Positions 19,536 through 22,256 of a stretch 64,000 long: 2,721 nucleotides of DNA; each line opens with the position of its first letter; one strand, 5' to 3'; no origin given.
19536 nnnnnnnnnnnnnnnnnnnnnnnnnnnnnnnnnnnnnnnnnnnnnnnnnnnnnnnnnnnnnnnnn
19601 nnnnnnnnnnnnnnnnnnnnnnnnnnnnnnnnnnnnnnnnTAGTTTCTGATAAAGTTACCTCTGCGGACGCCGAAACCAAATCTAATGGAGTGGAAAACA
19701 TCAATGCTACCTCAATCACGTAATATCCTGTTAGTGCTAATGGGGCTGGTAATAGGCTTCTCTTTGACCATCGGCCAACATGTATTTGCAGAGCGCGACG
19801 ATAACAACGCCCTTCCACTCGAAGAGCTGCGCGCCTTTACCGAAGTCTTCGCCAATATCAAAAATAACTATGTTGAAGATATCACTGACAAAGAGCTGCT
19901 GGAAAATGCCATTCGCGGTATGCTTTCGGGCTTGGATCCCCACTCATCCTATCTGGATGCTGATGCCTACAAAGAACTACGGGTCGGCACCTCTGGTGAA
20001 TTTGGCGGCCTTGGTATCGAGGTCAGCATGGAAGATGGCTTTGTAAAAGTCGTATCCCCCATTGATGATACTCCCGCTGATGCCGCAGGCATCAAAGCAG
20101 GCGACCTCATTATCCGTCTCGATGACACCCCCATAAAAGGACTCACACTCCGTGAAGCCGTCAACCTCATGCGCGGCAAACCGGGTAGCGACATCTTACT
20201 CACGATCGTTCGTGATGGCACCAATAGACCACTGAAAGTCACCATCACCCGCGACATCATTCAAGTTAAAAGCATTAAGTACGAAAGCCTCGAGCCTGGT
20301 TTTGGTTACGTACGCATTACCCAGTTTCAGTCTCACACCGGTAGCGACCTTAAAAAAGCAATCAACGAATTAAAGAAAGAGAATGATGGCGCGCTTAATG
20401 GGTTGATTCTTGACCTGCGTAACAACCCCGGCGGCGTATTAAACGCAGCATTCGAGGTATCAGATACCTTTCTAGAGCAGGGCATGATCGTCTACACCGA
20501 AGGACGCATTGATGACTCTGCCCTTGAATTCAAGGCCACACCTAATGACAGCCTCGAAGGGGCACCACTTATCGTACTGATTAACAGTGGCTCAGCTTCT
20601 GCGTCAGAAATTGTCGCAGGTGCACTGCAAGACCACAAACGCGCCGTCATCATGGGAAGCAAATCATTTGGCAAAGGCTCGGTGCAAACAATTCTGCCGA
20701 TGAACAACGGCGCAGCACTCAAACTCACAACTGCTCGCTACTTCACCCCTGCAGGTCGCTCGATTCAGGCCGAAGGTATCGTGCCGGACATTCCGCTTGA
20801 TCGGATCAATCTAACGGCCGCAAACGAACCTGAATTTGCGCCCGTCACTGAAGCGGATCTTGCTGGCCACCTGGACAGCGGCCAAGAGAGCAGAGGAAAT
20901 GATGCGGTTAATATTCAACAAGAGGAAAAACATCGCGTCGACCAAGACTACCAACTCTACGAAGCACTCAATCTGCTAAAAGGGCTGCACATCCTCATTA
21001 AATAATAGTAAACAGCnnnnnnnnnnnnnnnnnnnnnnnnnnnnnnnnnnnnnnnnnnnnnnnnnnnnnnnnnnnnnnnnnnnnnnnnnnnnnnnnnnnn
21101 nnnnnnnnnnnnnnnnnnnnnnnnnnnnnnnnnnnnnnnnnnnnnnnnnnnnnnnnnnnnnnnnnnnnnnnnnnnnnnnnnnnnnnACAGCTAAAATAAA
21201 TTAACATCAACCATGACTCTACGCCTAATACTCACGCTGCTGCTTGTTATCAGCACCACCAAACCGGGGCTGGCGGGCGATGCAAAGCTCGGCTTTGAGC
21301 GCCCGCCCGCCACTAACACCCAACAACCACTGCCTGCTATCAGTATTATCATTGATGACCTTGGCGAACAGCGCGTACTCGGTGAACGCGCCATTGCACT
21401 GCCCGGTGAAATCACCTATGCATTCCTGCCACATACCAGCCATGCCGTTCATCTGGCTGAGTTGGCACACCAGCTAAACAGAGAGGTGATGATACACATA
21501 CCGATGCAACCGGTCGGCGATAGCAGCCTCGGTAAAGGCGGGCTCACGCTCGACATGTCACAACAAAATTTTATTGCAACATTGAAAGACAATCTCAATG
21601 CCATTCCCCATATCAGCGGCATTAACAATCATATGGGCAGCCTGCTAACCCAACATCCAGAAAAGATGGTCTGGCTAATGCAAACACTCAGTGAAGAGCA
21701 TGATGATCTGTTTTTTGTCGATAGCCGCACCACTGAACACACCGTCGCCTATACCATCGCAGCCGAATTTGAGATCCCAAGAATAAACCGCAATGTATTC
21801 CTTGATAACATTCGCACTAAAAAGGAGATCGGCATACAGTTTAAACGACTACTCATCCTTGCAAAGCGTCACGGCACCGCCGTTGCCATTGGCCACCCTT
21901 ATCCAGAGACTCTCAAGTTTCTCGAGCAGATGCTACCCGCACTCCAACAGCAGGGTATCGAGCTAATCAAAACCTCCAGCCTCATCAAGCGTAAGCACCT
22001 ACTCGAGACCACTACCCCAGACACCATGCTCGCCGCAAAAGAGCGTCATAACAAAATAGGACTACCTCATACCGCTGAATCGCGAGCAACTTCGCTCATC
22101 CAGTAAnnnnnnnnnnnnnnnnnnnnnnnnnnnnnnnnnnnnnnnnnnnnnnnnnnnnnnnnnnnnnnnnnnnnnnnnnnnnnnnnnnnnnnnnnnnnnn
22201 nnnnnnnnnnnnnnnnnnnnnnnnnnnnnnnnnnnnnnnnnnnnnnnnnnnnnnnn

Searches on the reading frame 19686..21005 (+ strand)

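Call 48: search_protein_families(library=pfam, proteins=[window:19686-21005:+], max_evalue=0.0001)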
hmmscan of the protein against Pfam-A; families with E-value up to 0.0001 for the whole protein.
window:19686-21005:+ (439 aa): 5 families
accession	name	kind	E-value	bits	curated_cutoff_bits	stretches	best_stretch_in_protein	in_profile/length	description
PF03572.23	Peptidase_S41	-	3.2e-56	189.9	24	1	206-370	2-164/165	Peptidase family S41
PF13180.12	PDZ_2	-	8.8e-16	58.4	27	1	107-186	1-79/80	PDZ domain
PF22694.1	CtpB_N-like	-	1.7e-11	44.8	27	1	39-93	29-84/85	Activating protease CtpB N-terminal domain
PF17820.7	PDZ_6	-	1.1e-09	38.3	27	1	122-176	2-54/54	PDZ domain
PF00595.29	PDZ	-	2.5e-09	37.8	23.2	1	107-174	10-80/81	PDZ domain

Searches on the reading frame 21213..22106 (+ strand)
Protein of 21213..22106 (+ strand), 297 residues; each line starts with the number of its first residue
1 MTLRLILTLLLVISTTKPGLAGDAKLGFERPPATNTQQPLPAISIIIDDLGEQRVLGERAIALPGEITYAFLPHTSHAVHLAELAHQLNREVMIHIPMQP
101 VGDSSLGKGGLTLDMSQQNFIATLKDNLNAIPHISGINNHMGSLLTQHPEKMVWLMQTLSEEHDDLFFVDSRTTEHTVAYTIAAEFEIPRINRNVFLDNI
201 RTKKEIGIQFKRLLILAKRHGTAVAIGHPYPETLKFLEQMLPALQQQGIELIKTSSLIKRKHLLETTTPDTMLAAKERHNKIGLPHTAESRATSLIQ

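Call 48: search_protein_families(library=pfam, proteins=[window:21213-22106:+], max_evalue=0.0001)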
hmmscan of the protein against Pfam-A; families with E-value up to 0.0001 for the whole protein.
window:21213-22106:+ (297 aa): 1 family
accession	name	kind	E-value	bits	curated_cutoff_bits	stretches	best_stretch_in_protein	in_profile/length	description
PF04748.18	Polysacc_deac_2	-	3.9e-76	255.3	27.5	1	45-257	1-211/212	Divergent polysaccharide deacetylase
